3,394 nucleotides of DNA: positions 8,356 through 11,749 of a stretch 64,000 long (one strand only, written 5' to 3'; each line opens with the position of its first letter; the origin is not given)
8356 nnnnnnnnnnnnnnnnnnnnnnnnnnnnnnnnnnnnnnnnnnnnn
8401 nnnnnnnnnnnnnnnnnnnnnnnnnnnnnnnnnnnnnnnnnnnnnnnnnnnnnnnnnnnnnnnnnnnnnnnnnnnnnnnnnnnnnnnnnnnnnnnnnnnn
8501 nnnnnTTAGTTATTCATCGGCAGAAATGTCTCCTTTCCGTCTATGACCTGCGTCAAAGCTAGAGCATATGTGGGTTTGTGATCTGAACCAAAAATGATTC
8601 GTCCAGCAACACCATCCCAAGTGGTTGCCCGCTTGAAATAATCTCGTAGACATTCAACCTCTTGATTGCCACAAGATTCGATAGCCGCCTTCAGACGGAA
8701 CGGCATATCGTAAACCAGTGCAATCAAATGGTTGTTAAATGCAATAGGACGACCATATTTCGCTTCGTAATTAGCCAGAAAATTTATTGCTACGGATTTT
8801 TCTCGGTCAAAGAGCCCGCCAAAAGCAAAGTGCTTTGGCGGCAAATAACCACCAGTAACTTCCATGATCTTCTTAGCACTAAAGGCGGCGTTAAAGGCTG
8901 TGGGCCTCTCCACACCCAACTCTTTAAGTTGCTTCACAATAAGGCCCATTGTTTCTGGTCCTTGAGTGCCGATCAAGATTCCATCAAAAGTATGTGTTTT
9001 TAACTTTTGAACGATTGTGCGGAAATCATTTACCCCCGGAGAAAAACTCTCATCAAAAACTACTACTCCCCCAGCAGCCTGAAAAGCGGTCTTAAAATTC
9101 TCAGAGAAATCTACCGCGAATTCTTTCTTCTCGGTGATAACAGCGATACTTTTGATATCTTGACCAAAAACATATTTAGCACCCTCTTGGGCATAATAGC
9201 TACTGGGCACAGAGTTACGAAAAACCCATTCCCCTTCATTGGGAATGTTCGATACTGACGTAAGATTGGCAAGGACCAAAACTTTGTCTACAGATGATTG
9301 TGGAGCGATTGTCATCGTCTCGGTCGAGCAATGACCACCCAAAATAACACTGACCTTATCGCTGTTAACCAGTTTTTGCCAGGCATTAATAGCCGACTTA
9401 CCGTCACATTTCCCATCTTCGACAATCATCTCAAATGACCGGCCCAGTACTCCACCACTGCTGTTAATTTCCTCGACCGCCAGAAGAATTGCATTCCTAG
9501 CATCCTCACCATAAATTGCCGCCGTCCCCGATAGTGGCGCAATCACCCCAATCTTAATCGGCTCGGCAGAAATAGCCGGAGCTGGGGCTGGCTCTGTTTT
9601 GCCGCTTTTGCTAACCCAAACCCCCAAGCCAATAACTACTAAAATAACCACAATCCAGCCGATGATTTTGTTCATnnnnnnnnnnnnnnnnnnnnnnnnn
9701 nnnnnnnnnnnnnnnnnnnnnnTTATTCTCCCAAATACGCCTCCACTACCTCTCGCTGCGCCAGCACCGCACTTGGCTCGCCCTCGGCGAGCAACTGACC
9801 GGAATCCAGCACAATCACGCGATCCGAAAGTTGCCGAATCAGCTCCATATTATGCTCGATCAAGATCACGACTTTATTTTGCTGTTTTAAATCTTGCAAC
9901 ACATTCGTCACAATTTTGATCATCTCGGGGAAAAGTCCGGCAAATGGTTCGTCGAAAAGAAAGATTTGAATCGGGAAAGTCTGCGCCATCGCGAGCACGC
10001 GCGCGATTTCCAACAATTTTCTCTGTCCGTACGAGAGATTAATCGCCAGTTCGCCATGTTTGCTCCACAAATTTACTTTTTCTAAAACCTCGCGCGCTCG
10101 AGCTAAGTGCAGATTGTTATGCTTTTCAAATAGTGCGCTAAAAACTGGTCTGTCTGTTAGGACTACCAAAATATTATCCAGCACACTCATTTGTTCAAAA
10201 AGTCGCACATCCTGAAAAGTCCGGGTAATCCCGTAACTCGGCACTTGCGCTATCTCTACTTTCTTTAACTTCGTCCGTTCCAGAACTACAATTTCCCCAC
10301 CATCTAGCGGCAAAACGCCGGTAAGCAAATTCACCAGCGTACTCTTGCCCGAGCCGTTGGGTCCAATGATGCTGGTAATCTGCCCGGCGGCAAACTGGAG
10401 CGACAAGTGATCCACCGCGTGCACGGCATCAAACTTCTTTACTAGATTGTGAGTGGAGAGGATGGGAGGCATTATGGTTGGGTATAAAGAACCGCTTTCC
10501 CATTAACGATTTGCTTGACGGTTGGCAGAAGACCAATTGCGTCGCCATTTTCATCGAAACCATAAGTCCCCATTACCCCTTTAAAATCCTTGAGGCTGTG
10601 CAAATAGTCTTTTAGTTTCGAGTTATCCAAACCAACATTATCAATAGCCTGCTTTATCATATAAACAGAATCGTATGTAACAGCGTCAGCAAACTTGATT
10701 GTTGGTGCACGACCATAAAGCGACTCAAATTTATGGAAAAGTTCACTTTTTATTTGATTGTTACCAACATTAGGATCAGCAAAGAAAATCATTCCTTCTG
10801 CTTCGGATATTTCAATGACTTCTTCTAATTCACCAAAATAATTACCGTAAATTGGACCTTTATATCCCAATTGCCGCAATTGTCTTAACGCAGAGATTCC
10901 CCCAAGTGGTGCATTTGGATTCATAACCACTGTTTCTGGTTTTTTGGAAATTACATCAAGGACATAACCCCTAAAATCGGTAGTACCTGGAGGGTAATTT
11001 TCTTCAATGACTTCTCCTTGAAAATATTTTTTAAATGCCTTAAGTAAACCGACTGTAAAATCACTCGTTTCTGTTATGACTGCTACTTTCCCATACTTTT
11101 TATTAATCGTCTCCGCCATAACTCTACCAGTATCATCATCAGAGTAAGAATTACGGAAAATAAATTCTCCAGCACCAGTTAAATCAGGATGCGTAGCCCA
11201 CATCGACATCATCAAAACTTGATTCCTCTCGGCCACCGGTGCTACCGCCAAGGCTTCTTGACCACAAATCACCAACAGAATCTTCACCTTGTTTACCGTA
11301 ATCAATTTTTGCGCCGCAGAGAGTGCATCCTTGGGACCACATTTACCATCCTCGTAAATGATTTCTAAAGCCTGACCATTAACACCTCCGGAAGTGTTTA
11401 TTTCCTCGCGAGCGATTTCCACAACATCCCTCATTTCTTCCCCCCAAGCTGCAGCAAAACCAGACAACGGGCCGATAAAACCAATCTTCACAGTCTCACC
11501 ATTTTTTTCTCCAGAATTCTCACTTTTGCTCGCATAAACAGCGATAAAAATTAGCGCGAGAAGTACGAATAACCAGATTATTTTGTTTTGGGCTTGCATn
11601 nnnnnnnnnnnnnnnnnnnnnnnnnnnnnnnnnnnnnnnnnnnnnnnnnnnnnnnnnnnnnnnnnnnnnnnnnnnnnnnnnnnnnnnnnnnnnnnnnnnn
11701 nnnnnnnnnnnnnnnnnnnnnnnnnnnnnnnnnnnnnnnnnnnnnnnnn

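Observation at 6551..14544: Liv-type ABC importer with four interleaved substrate-binding paralogs, led by oligoendopeptidase F, plus a second cluster of three more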

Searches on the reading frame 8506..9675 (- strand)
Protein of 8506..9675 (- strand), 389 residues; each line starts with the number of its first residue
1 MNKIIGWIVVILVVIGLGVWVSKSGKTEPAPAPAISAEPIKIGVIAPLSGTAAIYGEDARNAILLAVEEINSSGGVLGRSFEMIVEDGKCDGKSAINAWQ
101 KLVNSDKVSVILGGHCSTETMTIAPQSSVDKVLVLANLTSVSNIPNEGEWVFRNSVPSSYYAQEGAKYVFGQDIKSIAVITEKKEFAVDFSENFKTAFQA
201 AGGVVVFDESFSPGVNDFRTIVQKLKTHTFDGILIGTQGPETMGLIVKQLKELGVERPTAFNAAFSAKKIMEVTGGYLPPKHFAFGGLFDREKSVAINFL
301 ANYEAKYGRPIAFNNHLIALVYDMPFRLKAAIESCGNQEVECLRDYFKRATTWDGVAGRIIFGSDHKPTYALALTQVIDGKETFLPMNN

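Call 4: search_protein_families(library=pfam, proteins=[window:8506-9675:-])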
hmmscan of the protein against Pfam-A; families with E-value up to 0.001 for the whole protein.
window:8506-9675:- (389 aa): 3 families
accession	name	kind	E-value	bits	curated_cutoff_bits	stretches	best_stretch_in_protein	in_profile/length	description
PF13458.12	Peripla_BP_6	-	1.4e-51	176.6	31.7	1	39-380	1-342/343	Periplasmic binding protein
PF13433.12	Peripla_BP_5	-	1.5e-21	77.4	27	1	40-349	1-308/363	Periplasmic binding protein domain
PF01094.35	ANF_receptor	-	7.2e-17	61.9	25.4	1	60-256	3-203/353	Receptor family ligand binding region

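Call 12: search_protein_families(library=ncbifam, proteins=[window:8506-9675:-], max_evalue=0.001)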
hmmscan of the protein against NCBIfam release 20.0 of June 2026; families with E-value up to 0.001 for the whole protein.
window:8506-9675:- (389 aa): 3 families
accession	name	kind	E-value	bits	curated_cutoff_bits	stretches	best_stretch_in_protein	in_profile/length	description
NF011933.0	PRK15404.1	subfamily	7.1e-30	104.3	477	1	34-257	21-244/370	high-affinity branched-chain amino acid ABC transporter substrate-binding protein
TIGR03407.1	urea_ABC_UrtA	exception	2.2e-23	82.8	492.75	1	40-358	1-319/361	urea ABC transporter substrate-binding protein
TIGR03669.1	urea_ABC_arch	equivalog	3.1e-14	52.7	494.8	1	40-130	1-91/375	urea ABC transporter substrate-binding protein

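Call 38: search_solved_structures(query=window:8506-9675:-, max_evalue=1e-18)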
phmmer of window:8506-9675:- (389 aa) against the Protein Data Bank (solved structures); distinct sequences matched with E-value up to 1e-18: 6.
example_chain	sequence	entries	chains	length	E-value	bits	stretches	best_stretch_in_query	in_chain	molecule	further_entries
8tg1_A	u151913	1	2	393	5.3e-26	94.6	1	36-370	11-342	Extracellular ligand-binding receptor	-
4gnr_A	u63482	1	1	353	2.7e-25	92.3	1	36-375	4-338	ABC transporter substrate-binding protein-branched chain amino acid transport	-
3hut_A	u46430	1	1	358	7.5e-22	80.9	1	41-375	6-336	putative branched-chain amino acid ABC transporter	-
1z15_A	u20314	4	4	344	2.7e-20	75.8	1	38-256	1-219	Leu/Ile/Val-binding protein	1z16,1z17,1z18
2liv_A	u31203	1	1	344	9.7e-20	74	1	38-256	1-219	LEUCINE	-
1usg_A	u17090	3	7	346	3.5e-19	72.2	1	39-256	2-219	LEUCINE-SPECIFIC BINDING PROTEIN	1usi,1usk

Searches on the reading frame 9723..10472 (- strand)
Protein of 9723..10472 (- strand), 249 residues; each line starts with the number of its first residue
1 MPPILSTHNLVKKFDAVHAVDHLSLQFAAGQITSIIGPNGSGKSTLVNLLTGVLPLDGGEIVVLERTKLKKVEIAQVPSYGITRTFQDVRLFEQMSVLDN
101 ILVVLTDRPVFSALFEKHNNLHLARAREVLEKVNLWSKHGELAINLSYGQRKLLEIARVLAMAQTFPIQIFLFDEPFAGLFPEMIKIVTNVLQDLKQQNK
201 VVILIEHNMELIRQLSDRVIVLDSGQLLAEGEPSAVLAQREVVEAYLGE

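Call 4: search_protein_families(library=pfam, proteins=[window:9723-10472:-])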
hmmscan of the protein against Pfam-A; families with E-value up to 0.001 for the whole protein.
window:9723-10472:- (249 aa): 8 families
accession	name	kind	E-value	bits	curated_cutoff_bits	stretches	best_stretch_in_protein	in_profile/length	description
PF00005.33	ABC_tran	-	1.8e-24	87.3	25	1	21-178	2-137/137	ABC transporter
PF02463.25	SMC_N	-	4.1e-12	46.4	40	1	29-215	23-205/220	RecF/RecN/SMC N terminal domain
PF13304.12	AAA_21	-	1.5e-08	35.5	27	0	32-50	1-19/304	AAA domain, putative AbiEii toxin, Type IV TA system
PF13175.12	AAA_15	-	1.9e-06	28.2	32.1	0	30-51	24-44/374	AAA ATPase domain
PF13476.12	AAA_23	-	4.4e-06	27.9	27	1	21-54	11-43/201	AAA domain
PF12399.14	BCA_ABC_TP_C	-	1.3e-05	25.1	25.5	1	226-249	1-24/27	Branched-chain amino acid ATP-binding cassette transporter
PF13555.12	AAA_29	-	6.8e-05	23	27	1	24-49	16-41/61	P-loop containing region of AAA domain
PF03193.22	RsgA_GTPase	-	0.00062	20.1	30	0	20-60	97-136/174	RsgA GTPase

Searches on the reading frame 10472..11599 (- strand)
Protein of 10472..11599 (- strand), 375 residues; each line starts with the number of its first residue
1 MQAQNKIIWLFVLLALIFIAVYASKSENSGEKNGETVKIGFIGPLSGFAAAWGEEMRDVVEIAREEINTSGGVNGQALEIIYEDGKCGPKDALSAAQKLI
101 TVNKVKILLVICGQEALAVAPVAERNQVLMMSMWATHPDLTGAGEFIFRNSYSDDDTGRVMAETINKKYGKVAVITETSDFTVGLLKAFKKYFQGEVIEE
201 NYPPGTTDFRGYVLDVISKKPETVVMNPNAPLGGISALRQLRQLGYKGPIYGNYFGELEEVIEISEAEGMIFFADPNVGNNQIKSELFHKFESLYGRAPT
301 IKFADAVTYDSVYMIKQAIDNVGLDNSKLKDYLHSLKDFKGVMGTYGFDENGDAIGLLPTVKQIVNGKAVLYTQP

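Call 4: search_protein_families(library=pfam, proteins=[window:10472-11599:-])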
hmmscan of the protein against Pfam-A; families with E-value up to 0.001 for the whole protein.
window:10472-11599:- (375 aa): 3 families
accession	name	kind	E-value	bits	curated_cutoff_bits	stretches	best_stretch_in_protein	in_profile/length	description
PF13458.12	Peripla_BP_6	-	9e-51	174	31.7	1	36-351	1-325/343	Periplasmic binding protein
PF01094.35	ANF_receptor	-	2.3e-19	70.1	25.4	1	58-355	4-341/353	Receptor family ligand binding region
PF13433.12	Peripla_BP_5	-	1.3e-12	48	27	1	37-130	1-95/363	Periplasmic binding protein domain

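Call 12: search_protein_families(library=ncbifam, proteins=[window:10472-11599:-], max_evalue=0.001)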
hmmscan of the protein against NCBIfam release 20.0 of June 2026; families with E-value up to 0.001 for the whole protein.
window:10472-11599:- (375 aa): 3 families
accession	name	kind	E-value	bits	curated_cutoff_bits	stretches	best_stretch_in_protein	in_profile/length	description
NF011933.0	PRK15404.1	subfamily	2.1e-30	106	477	1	29-354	19-350/370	high-affinity branched-chain amino acid ABC transporter substrate-binding protein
TIGR03407.1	urea_ABC_UrtA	exception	2.6e-13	49.6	492.75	1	37-349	1-324/361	urea ABC transporter substrate-binding protein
TIGR03669.1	urea_ABC_arch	equivalog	2.3e-07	30.2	494.8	1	38-223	2-191/375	urea ABC transporter substrate-binding protein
